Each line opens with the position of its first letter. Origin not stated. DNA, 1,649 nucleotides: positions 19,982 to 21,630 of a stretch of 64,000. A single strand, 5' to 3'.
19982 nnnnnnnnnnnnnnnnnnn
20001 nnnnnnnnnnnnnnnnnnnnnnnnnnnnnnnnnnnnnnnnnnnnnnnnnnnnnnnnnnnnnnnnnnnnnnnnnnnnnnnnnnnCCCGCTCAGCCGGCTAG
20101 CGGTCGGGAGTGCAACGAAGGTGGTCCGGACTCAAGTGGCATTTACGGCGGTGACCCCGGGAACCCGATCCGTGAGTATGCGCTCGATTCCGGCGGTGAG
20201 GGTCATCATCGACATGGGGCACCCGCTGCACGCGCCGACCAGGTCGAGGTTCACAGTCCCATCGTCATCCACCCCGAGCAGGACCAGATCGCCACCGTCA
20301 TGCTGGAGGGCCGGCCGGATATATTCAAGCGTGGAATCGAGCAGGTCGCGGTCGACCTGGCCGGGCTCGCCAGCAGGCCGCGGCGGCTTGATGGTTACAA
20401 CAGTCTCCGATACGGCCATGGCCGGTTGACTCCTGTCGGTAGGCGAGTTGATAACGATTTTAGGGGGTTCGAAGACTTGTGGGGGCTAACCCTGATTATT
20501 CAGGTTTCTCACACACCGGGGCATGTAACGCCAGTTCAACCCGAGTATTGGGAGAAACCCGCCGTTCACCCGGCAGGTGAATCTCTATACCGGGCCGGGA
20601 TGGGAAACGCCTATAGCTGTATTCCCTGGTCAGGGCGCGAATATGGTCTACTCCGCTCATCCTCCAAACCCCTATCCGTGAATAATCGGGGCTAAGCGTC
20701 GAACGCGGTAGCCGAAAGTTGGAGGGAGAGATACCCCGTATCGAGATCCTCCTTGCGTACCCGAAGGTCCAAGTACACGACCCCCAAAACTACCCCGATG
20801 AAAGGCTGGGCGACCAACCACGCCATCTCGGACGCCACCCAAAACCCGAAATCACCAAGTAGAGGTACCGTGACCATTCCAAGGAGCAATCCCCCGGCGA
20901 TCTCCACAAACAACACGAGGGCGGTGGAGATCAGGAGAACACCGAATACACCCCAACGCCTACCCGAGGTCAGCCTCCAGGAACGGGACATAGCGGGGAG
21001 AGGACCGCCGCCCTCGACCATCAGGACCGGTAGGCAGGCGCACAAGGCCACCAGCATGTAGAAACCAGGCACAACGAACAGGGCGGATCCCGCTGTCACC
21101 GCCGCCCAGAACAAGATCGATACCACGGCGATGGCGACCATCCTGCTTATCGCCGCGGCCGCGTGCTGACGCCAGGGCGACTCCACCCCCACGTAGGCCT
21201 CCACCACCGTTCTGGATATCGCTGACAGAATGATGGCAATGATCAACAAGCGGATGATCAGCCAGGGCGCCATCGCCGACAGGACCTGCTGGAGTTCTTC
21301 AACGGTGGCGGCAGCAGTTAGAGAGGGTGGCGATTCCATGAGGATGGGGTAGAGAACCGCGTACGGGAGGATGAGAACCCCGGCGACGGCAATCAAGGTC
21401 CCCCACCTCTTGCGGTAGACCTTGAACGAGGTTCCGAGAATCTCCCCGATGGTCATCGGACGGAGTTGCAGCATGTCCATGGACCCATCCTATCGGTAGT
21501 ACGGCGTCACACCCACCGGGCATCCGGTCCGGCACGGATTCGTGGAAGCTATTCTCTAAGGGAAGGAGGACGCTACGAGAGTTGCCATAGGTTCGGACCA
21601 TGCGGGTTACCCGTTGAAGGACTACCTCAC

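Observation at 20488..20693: Novel ~205-bp repeated element with terminal inverted repeats (two full copies plus a partial third)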

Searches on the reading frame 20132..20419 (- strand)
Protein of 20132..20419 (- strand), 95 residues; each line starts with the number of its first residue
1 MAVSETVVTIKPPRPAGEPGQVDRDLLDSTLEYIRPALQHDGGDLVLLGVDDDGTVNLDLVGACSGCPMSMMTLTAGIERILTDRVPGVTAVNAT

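Call 28: find_encoding_contigs(protein=window:20132-20419:-, flank=3000, max_places=10)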
Protein window:20132-20419:- (95 aa): 3 contigs read that carry it; 3 places shown.
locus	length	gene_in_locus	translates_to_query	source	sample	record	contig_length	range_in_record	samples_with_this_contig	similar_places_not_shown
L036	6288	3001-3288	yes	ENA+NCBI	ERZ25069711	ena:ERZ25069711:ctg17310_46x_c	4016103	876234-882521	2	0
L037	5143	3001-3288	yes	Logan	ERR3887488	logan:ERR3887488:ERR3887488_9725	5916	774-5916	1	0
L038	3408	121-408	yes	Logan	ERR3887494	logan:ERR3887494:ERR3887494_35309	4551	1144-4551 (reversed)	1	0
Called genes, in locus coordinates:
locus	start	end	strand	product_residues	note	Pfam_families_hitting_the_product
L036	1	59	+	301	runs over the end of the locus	PF00730:HhH-GPD (weak)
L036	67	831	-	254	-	PF01182:Glucosamine_iso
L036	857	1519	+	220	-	PF20408:Abhydrolase_11, PF12695:Abhydrolase_5 (weak)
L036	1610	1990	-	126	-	PF02502:LacAB_rpiB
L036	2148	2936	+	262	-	-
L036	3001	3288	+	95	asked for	PF01106:NifU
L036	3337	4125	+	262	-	PF03308:MeaB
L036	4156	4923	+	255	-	PF00378:ECH_1, PF16113:ECH_2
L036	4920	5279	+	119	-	-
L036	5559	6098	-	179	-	-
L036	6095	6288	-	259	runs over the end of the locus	-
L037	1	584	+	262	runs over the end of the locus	-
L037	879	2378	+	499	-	PF13175:AAA_15, PF13304:AAA_21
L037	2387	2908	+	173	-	-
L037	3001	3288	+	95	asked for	PF01106:NifU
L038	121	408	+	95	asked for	PF01106:NifU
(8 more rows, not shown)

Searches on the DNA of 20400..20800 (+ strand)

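Call 11: search_rna_families(source=window, start=20400, end=20800, threshold=evalue, max_evalue=10, show_alignments=3)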
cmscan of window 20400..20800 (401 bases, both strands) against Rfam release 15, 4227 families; matches with E-value up to 10: 0.
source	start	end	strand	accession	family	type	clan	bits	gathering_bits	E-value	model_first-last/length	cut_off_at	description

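Call 81: search_dna_similar(query=window:20489-20692:+, collection=plasmids, mode=distant, max_evalue=0.001, max_rows=10)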
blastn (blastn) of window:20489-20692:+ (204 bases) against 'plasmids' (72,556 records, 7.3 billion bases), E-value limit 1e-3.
No match.

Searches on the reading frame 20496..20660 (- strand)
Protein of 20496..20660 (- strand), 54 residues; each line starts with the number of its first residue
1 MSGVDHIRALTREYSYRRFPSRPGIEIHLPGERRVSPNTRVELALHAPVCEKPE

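Call 57: find_encoding_contigs(protein=window:20496-20660:-, flank=1000, max_places=6)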
Protein window:20496-20660:- (54 aa): no gene with exactly this product is on record in the collection.

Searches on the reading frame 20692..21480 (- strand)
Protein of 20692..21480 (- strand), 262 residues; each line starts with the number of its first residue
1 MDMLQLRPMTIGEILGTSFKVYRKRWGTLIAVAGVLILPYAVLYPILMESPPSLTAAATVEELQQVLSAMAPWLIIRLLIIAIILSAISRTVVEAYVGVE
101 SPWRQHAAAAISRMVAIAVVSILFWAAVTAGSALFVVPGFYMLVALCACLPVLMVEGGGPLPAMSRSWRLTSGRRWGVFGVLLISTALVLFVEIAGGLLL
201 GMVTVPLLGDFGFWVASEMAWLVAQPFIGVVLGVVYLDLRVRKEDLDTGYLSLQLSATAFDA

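Call 60: search_protein_families(library=pfam, proteins=[window:20692-21480:-], max_evalue=0.01)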
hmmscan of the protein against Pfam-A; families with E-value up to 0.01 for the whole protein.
window:20692-21480:- (262 aa): 1 family
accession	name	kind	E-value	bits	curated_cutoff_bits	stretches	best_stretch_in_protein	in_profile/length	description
PF10110.14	GPDPase_memb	-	2.6e-05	23.6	29.6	1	132-216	168-256/321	Membrane domain of glycerophosphoryl diester phosphodiesterase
